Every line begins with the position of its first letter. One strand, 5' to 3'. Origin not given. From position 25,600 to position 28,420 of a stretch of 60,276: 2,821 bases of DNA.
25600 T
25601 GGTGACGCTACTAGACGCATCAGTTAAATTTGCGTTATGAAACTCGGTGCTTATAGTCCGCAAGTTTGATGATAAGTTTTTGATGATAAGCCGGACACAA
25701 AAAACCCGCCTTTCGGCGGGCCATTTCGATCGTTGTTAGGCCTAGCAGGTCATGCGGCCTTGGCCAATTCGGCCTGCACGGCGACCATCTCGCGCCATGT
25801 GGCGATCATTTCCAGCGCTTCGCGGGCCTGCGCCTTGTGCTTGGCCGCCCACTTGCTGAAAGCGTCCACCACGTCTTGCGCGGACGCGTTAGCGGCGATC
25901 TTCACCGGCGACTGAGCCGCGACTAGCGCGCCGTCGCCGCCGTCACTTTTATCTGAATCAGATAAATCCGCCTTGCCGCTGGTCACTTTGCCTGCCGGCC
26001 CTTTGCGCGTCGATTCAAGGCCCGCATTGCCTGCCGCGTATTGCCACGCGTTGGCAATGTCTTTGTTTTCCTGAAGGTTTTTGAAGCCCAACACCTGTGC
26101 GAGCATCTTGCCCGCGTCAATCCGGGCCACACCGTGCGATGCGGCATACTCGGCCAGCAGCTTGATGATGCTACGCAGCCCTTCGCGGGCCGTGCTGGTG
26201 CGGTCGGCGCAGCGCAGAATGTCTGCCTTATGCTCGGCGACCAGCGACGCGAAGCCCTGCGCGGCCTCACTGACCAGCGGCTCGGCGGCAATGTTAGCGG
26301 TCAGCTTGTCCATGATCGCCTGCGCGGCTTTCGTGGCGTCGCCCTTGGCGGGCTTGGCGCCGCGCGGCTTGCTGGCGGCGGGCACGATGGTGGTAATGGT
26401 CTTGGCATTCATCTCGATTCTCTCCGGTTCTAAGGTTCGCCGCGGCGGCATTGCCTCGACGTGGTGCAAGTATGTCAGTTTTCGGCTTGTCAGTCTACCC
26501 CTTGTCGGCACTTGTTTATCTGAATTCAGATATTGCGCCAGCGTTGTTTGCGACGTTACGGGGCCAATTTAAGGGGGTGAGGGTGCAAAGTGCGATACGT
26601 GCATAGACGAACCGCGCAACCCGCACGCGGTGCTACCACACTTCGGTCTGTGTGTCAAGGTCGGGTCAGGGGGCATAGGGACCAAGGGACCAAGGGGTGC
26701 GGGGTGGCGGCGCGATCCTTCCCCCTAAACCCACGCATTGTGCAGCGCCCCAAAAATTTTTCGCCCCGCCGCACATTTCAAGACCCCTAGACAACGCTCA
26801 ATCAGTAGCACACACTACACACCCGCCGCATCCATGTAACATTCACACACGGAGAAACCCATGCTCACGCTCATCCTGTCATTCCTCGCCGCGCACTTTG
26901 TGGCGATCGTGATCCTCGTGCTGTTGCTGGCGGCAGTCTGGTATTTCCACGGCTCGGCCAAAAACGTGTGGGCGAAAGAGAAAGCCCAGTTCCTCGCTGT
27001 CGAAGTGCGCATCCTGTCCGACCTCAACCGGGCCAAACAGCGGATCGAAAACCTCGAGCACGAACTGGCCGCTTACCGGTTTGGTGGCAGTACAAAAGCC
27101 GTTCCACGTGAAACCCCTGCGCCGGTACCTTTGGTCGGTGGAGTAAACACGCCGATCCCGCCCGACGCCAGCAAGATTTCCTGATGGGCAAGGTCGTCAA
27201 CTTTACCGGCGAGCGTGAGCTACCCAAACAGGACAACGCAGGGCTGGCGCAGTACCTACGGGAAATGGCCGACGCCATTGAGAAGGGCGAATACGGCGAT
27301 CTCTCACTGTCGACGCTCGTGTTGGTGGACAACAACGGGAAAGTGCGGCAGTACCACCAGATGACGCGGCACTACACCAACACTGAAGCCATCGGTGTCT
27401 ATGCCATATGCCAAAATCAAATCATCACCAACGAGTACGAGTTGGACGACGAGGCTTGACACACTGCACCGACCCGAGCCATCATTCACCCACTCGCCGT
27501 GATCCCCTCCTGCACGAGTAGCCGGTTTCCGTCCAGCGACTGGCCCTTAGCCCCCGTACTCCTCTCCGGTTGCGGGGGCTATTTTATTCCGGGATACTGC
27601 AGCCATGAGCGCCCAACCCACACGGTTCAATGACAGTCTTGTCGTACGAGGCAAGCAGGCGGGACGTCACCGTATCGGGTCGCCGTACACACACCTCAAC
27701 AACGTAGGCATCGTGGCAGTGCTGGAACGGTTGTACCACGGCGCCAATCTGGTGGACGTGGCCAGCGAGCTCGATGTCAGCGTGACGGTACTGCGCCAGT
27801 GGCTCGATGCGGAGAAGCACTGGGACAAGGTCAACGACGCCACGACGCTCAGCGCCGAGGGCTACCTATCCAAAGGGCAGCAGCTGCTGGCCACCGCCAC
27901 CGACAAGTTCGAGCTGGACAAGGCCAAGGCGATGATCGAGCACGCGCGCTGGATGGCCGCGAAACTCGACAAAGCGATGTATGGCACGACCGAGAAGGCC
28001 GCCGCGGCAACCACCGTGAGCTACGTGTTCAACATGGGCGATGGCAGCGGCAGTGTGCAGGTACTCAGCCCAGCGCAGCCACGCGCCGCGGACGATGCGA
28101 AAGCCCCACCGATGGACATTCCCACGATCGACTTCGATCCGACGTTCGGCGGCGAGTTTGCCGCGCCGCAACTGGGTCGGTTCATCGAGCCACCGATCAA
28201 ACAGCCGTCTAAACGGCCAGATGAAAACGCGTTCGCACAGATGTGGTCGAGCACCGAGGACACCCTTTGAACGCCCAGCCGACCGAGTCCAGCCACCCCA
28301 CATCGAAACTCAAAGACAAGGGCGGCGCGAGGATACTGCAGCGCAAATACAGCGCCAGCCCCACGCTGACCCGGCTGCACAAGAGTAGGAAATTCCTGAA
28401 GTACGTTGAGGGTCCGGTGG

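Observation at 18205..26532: Seven copies of the 16-bp palindrome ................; six lie 5' of the SD of leftward gene modules: operator or nut-like RNA element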

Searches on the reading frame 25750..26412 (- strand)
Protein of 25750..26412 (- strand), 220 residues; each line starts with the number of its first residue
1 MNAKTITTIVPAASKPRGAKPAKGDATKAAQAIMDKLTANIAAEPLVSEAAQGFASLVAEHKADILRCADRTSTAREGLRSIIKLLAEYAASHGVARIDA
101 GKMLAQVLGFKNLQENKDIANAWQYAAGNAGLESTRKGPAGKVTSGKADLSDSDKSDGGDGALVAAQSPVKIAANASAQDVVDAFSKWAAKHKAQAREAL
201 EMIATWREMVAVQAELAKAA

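Call 9: search_protein_families(library=pfam, proteins=[window:25750-26412:-], max_evalue=0.01)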
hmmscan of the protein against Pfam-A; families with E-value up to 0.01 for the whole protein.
window:25750-26412:- (220 aa): 0 families

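Call 21: search_protein_families(library=phrogs, proteins=[window:25750-26412:-], max_evalue=0.01)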
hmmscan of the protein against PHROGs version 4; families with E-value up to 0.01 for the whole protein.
window:25750-26412:- (220 aa): 0 families

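Call 42: search_solved_structures(query=window:25750-26412:-, max_evalue=1)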
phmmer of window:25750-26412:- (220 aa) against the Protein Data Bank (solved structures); distinct sequences matched with E-value up to 1: 0.

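Call 46: find_related_loci(query=window:25750-26412:-, collection=viral_contigs, flank=10000)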
Query window:25750-26412:- (220 aa) in viral_contigs; peptide patterns used: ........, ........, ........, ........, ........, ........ (x = any residue, [..] = any of these).
18 stretches matched a pattern, but none encodes a relative of the query by tblastn (E <= 1e-3).

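Call 53: search_protein_representatives(protein=window:25750-26412:-)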
Query: 220 residues. Proteins with E-value up to 0.001 (for the whole library): 9; up to 1e-10: 4; up to 1e-30: 4. The best 9 are listed.
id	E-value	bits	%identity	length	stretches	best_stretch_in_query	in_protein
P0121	5.8e-130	447.4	100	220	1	1-220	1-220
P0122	1.9e-40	155.5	49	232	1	2-212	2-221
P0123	5.4e-35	137.7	47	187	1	45-219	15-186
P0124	2.1e-33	132.5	41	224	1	3-220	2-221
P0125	4.0e-08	50.1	33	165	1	52-193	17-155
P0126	1.8e-06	44.7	37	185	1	57-176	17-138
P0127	4.3e-06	43.4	41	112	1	74-148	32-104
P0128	1.0e-05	42.2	31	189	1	54-199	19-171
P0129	1.1e-04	38.9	36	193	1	47-154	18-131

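Call 54: find_encoding_contigs(protein=P0122, flank=10000, max_places=3)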
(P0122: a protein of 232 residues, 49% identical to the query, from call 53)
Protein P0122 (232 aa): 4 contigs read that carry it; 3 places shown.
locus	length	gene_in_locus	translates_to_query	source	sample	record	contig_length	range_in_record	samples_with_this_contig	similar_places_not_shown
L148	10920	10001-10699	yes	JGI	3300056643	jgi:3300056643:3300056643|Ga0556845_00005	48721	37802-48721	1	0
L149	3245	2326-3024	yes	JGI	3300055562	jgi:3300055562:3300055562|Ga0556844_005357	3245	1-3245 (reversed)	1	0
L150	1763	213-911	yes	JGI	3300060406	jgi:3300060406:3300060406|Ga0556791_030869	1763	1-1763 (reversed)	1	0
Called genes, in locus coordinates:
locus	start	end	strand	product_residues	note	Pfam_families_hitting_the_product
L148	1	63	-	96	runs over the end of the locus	-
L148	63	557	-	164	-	PF00182:Glyco_hydro_19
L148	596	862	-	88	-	PF25612:DUF7940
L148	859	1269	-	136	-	-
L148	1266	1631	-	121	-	-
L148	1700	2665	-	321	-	PF13884:Peptidase_S74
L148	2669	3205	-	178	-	-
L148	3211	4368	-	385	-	-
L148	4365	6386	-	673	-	-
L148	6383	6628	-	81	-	-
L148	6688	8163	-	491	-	-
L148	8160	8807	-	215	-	-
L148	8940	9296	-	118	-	-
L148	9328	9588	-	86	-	-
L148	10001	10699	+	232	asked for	-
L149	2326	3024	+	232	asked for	-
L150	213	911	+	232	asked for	-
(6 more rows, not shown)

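Call 55: find_encoding_contigs(protein=P0124, flank=10000, max_places=3)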
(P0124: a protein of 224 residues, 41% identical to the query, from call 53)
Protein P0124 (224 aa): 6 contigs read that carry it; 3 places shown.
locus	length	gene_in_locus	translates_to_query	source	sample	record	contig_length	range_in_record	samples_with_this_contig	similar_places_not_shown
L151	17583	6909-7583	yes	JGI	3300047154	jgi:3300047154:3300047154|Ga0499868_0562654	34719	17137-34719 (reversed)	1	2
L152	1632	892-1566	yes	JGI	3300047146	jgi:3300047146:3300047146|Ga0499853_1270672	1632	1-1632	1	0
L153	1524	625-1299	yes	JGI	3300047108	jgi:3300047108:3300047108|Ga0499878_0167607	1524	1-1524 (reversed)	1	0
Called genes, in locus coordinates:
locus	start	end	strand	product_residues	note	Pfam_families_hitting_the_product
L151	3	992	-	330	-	?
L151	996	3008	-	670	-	PF23899:SU10_portal (weak)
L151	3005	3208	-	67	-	-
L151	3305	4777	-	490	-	-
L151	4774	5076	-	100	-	-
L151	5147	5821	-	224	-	PF20901:Sf6_terminase (faint)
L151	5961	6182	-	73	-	-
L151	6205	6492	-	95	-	-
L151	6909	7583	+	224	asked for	-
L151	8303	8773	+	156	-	-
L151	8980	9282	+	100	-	-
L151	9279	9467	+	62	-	-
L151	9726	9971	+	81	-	-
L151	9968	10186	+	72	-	-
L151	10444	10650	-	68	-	-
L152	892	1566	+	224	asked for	-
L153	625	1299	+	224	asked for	-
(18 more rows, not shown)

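Call 60: find_encoding_contigs(protein=P0123, flank=10000, max_places=3)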
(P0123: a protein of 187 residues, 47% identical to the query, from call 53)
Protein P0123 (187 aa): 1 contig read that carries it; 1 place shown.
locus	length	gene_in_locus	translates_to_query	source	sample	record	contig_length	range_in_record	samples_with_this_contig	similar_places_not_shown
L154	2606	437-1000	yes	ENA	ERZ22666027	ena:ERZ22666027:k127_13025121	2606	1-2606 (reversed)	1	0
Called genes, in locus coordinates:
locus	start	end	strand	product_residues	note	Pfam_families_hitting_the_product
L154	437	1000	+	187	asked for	-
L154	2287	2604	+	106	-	?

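Call 61: find_encoding_contigs(protein=P0125, flank=10000, max_places=3)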
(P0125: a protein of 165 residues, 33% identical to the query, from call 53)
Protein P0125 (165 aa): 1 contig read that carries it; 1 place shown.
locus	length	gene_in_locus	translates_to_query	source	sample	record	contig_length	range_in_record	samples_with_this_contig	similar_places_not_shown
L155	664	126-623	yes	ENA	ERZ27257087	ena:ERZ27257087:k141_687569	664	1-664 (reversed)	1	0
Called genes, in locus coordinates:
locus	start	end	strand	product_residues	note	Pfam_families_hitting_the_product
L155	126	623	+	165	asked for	-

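Call 76: predict_structure(alignment_id=A2)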
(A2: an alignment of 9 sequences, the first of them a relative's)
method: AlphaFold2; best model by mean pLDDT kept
length: 220 residues; sequences in the alignment: 9
mean_pLDDT: 63.5   pTM: 0.42
mean pLDDT of the five models: 63.5, 59.1, 57.1, 52.1, 51.6
residues with pLDDT >= 90: 32; 70-90: 61; 50-70: 55; < 50: 72
segments of 3 or more residues with pLDDT < 50: 1-4, 9-31, 40-47, 137-168
pLDDT, mean of each block of 10 residues (from residue 1): 46 43 43 50 48 78 82 75 90 87 90 91 93 62 32 32 36 65 73 63 55 61
secondary structure, 60 per line:
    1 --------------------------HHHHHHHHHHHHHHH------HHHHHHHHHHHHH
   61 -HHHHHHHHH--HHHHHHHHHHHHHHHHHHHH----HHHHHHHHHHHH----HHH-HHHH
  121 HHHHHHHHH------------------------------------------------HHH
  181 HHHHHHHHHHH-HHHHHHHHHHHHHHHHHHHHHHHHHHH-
elements in order: H27-41 H48-60 H62-70 H73-92 H97-108 H117-129 H178-191 H193-219

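Call 80: fold_search(model_id=the predicted structure, library=pdb)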
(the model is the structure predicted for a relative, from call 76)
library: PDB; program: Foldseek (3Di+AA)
matches with E <= 10: 235; with E <= 0.001: 0
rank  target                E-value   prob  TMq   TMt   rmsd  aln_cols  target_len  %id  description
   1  5cwb                  2.3e-01  0.96  0.31  0.33   5.6       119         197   14  Crystal structure of de novo designed helical repeat protein DHR4 (released 2015-12-16)
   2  9k7t_B                4.3e-01  0.75  0.25  0.46   6.0        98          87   10  Crystal structure of designed zinc-induced homotetramer C4-Zn1-HEHE-1 (released 2025-10-29)
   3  4d0p                  4.5e-01  0.77  0.28  0.18   5.8       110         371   10  Crystal structure of human CSN4 (released 2014-07-23)
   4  2l7a_MODEL_1_A        9.1e-01  0.23  0.21  0.30  13.0       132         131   20  Solution Structure of the R3 Domain of Talin (released 2011-12-21)
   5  7pua_DO               9.5e-01  0.14  0.17  0.18  12.1       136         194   10  Middle assembly intermediate of the Trypanosoma brucei mitoribosomal small subunit (released 2022-03-02)
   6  9k7t_A                1.0e+00  0.54  0.25  0.46   5.9        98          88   10  Crystal structure of designed zinc-induced homotetramer C4-Zn1-HEHE-1 (released 2025-10-29)
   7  8g9j                  1.2e+00  0.41  0.25  0.27  11.2       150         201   11  Geometrically programmable nanomaterial construction using regularized protein building blocks (released 2024-03-13)
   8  7mwr_B                1.2e+00  0.60  0.30  0.28   5.2       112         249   14  Structure of De Novo designed beta sheet heterodimer LHD101A53/B4 (released 2022-01-19)
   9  8p0w_J                1.2e+00  0.10  0.16  0.17  13.3       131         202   13  Structure of the human Commander complex COMMD ring (released 2024-03-20)
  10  1yvi_A                1.3e+00  0.30  0.22  0.32  13.4       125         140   17  X-RAY STRUCTURE OF PUTATIVE HISTIDINE-CONTAINING PHOSPHOTRANSFER PROTEIN FROM RICE, AK104879 (released 2005-02-22)
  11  9gmb_D                1.3e+00  0.14  0.16  0.12  19.3       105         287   10  MukEF in complex with the phage protein gp5.9 (released 2025-03-26)
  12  5v59                  1.3e+00  0.28  0.23  0.15   9.1       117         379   16  Crystal structure of catalytic fragment of human AlaRS in complex with Aze-SA (released 2018-01-10)
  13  8hc0_A                1.5e+00  0.54  0.27  0.18   8.3       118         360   11  Crystal structure of the extracellular domains of GPR110 (released 2023-09-13)
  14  6vfi_A                1.6e+00  0.57  0.31  0.33   5.4       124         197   13  De novo designed octahedral nanoparticle O43_dn18 (released 2020-08-12)
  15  8g9k_B                1.6e+00  0.54  0.30  0.32   6.2       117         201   14  Geometrically programmable nanomaterial construction using regularized protein building blocks (released 2024-03-13)
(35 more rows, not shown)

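Call 83: find_related_loci(query=A2, collection=viral_contigs, flank=10000)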
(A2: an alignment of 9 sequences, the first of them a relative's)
Query A2 (220 aa) in viral_contigs; peptide patterns used: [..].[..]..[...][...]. (x = any residue, [..] = any of these).
30 stretches matched a pattern, but none encodes a relative of the query by tblastn (E <= 1e-3).

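Call 85: find_related_loci(query=A3, collection=genome_contigs, flank=10000)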
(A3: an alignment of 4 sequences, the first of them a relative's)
Query A3 (220 aa) in genome_contigs; peptide patterns used: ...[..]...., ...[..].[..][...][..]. (x = any residue, [..] = any of these).
69 stretches matched a pattern, but none encodes a relative of the query by tblastn (E <= 1e-3).

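Call 95: search_solved_structures(query=A2, max_evalue=10)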
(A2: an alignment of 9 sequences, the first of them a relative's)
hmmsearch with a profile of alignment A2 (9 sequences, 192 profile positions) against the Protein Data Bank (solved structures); distinct sequences matched with E-value up to 10: 1.
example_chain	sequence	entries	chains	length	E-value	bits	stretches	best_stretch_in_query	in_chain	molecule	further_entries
8acc_A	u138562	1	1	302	0.17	15.3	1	42-70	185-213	Polyprotein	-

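Call 96: search_protein_families(library=pfam, alignment_id=A2, max_evalue=1)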
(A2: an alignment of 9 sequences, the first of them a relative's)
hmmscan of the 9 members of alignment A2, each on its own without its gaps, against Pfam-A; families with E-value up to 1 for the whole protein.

A. member 1, P0121 (220 aa): 2 families
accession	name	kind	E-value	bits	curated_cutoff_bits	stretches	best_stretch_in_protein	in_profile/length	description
PF22703.2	Cdc6_lid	-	0.022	15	27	0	175-203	15-43/68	Cdc6 AAA+ ATPase-type lid domain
PF23236.1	WH2_Lhr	-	0.86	10.6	27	0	31-71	34-74/105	Large helicase-related protein, winged-helix domain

B. families by the number of members that match (of 9 scanned): 7 families
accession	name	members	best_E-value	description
PF22703.2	Cdc6_lid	1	0.022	Cdc6 AAA+ ATPase-type lid domain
PF13251.12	DUF4042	1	0.032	Domain of unknown function (DUF4042)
PF25759.1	HP1_ORF34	1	0.035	Bacteriophage HP1 ORF34 baseplate complex protein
PF02657.20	SufE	1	0.051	Fe-S metabolism associated domain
PF25516.1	PTPase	1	0.062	Phosphotyrosine protein phosphatase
PF02201.23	SWIB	1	0.21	SWIB/MDM2 domain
PF23236.1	WH2_Lhr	1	0.86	Large helicase-related protein, winged-helix domain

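Call 97: find_encoding_contigs(protein=P0126, flank=10000, max_places=2)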
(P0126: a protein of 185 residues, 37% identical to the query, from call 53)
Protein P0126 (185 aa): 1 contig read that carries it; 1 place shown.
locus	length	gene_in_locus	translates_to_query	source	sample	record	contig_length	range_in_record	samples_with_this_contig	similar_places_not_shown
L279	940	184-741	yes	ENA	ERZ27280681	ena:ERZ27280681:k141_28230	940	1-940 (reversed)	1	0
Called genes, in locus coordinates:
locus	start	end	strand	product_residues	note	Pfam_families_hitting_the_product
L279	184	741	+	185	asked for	-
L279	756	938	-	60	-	?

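Call 106: fold_search(model_id=the predicted structure, library=viral)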
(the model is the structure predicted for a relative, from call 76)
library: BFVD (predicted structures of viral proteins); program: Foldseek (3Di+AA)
matches with E <= 10: 500; with E <= 0.001: 0
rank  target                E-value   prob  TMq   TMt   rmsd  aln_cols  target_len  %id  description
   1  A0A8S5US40            2.0e-01  0.38  0.18  0.15  14.2       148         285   14  Uncharacterized protein [Siphoviridae sp. ctAvy12]
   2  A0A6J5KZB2            2.2e-01  0.57  0.24  0.31  16.1       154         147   14  Uncharacterized protein [uncultured Caudovirales phage]
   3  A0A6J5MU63            4.0e-01  0.38  0.22  0.12  19.0       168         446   20  Uncharacterized protein [uncultured Caudovirales phage]
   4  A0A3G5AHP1            4.6e-01  0.21  0.20  0.20  23.2       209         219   13  Uncharacterized protein [Solivirus sp.]
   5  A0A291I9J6            5.4e-01  0.38  0.22  0.27   9.3       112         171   18  Uncharacterized protein [Lactobacillus phage LpeD]
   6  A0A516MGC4            5.4e-01  0.18  0.18  0.06  18.8       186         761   11  (no name in the UniProt tables at hand)
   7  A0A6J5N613            6.5e-01  0.16  0.16  0.22  13.3       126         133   17  Uncharacterized protein [uncultured Caudovirales phage]
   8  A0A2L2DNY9            6.5e-01  0.12  0.13  0.09  15.6       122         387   17  Ankyrin repeat protein [Acanthamoeba polyphaga mimivirus]
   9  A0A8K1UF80            7.2e-01  0.13  0.16  0.12  22.1       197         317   16  (no name in the UniProt tables at hand)
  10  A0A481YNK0            7.9e-01  0.16  0.18  0.21  19.3       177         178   12  Uncharacterized protein [Pithovirus LCDPAC01]
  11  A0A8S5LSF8            8.3e-01  0.60  0.27  0.14  16.1       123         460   14  Nucleotide modification associated domain 1 [Siphoviridae sp. ctYBm1]
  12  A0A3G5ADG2            8.3e-01  0.25  0.25  0.10  22.3       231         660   12  Protein kinase domain-containing protein [Satyrvirus sp.]
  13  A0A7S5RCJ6            8.8e-01  0.38  0.24  0.26  14.2       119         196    8  (no name in the UniProt tables at hand)
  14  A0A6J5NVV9            9.2e-01  0.57  0.22  0.14  13.0        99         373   14  Uncharacterized protein (Fragment) [uncultured Caudovirales phage]
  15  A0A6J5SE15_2          9.7e-01  0.35  0.26  0.05  17.7       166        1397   16  Helicase/UvrB, N-terminal [uncultured Caudovirales phage]
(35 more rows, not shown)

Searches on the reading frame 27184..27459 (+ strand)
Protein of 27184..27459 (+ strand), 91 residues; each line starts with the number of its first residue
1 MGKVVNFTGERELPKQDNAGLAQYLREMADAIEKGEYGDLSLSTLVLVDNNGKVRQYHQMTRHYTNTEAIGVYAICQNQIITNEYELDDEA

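Call 34: search_protein_families(library=pfam, proteins=[window:27184-27459:+], max_evalue=0.05)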
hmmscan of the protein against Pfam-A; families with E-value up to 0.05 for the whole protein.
window:27184-27459:+ (91 aa): 1 family
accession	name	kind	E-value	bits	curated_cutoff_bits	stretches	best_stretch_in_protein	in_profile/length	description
PF23796.1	DUF7174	-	0.017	15.3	27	1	18-67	4-54/153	Family of unknown function (DUF7174)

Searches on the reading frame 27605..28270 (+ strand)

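Call 34: search_protein_families(library=pfam, proteins=[window:27605-28270:+], max_evalue=0.05)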
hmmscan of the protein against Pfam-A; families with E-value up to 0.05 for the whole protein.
window:27605-28270:+ (221 aa): 3 families
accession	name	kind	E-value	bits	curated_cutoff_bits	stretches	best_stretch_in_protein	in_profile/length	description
PF20901.3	Sf6_terminase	-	2.7e-06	27.8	27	1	38-130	8-103/106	Bacteriophage Sf6, terminase small subunit-like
PF10668.15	Phage_terminase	-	0.019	15.1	22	1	49-79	25-54/67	Phage terminase small subunit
PF01527.26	HTH_Tnp_1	-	0.034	14.8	24.1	0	38-69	15-46/75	Transposase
